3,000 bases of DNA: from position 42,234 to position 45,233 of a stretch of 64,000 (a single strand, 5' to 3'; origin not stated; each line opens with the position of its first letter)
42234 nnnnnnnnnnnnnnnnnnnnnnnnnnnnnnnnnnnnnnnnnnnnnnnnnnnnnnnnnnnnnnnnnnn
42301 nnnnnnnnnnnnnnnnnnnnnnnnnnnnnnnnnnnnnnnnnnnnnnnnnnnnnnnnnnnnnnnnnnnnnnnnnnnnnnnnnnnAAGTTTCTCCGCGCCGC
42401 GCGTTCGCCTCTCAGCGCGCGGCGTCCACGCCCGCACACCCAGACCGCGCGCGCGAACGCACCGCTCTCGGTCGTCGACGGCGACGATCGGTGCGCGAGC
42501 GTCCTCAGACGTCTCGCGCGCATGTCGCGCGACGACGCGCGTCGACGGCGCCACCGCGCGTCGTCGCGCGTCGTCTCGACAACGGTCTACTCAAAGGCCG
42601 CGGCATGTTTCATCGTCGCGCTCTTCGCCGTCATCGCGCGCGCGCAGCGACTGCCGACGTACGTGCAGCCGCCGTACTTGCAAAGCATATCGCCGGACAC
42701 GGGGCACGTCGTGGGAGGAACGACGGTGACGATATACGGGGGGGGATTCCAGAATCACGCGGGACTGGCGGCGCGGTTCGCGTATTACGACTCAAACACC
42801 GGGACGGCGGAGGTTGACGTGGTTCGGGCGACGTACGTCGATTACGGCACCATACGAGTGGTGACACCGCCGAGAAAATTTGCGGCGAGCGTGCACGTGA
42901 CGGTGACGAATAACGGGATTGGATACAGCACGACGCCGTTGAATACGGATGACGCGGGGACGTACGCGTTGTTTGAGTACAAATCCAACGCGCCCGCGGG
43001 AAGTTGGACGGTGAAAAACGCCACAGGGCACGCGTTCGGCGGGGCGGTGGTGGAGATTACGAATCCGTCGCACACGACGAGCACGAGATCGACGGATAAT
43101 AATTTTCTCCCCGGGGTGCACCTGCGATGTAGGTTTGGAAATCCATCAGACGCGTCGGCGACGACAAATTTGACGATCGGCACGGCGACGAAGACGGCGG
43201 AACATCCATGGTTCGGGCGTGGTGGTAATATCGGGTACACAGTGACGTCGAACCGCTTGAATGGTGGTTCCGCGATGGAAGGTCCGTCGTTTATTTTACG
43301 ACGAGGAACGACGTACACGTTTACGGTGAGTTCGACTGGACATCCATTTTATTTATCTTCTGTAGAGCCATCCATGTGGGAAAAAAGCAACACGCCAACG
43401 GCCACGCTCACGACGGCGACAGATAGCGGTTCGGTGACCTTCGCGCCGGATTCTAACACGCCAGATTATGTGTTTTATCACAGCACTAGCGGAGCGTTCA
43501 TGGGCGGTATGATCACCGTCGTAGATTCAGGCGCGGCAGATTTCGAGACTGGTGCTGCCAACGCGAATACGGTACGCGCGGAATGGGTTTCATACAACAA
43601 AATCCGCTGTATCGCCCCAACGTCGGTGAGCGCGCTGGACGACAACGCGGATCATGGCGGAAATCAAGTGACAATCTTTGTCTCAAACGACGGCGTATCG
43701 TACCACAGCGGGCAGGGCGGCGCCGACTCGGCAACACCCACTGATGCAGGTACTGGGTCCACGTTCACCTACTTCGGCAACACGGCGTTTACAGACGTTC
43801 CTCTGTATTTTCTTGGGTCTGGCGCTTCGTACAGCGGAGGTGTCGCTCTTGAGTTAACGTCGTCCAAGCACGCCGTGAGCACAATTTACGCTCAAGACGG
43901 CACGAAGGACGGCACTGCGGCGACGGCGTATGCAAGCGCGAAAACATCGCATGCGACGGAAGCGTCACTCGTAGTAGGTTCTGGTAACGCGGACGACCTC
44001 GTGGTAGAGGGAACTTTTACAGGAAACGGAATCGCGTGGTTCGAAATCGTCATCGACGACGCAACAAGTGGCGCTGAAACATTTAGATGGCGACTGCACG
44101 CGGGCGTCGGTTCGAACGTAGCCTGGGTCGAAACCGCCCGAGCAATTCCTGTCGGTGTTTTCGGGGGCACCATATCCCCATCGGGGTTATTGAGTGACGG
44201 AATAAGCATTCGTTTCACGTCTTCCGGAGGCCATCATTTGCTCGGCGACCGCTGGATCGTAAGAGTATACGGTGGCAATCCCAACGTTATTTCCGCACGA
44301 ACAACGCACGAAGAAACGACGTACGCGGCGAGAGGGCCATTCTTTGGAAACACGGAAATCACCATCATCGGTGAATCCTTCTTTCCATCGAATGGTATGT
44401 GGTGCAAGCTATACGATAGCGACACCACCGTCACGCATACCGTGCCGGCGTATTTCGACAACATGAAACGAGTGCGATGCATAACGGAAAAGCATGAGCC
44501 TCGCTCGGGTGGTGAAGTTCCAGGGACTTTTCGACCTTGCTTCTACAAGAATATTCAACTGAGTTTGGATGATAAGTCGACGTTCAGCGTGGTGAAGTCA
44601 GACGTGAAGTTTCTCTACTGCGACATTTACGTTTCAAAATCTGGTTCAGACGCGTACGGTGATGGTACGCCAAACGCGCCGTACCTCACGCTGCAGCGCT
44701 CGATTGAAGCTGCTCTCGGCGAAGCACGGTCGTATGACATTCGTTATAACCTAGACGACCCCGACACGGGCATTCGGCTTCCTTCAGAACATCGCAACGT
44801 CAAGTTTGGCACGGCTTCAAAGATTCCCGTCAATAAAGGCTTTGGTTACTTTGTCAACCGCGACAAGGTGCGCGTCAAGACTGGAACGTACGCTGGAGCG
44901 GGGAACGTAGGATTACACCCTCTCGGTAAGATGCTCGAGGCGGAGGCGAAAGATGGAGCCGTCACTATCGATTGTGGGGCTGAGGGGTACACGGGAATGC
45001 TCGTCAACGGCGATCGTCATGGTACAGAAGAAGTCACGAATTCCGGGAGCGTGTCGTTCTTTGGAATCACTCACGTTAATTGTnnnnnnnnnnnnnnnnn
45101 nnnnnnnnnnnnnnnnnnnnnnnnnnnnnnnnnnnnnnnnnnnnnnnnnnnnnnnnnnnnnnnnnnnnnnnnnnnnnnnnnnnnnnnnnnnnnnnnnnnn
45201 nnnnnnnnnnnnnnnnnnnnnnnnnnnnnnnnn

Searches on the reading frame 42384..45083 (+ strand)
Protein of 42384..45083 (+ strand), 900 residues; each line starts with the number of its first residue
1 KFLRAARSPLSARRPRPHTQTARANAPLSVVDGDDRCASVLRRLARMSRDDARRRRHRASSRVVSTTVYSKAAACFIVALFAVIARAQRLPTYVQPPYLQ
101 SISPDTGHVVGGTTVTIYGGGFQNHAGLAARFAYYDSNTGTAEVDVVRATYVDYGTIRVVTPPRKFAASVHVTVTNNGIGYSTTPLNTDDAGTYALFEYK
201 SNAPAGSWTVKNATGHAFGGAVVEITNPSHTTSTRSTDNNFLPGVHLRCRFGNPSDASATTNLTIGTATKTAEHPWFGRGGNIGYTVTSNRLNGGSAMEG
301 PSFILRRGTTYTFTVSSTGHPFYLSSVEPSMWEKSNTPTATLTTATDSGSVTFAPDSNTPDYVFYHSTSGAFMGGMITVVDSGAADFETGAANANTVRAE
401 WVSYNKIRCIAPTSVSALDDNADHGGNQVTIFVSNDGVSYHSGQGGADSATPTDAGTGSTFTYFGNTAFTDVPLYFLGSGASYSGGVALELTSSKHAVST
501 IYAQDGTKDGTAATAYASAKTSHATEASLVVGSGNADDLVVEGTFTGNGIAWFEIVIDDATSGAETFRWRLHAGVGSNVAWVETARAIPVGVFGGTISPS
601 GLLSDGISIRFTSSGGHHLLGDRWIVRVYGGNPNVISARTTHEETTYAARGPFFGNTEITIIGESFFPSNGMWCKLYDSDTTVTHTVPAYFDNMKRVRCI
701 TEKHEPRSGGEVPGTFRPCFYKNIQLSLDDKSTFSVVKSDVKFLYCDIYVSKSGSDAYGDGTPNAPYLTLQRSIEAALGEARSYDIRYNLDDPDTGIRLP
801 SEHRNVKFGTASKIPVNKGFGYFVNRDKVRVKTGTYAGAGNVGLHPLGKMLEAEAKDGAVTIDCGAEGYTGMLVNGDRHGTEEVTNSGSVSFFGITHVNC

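Call 53: search_protein_families(library=pfam, proteins=[window:42384-45083:+], max_evalue=0.001)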
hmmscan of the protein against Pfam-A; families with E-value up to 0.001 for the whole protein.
window:42384-45083:+ (900 aa): 2 families
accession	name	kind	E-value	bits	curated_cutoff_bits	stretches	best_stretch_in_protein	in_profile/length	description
PF01833.30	TIG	-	2.9e-15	56.5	20.9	1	97-184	1-78/84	IPT/TIG domain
PF25489.1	At5g54830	-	0.00048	20.5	27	0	345-381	90-126/126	At5g54830-like domain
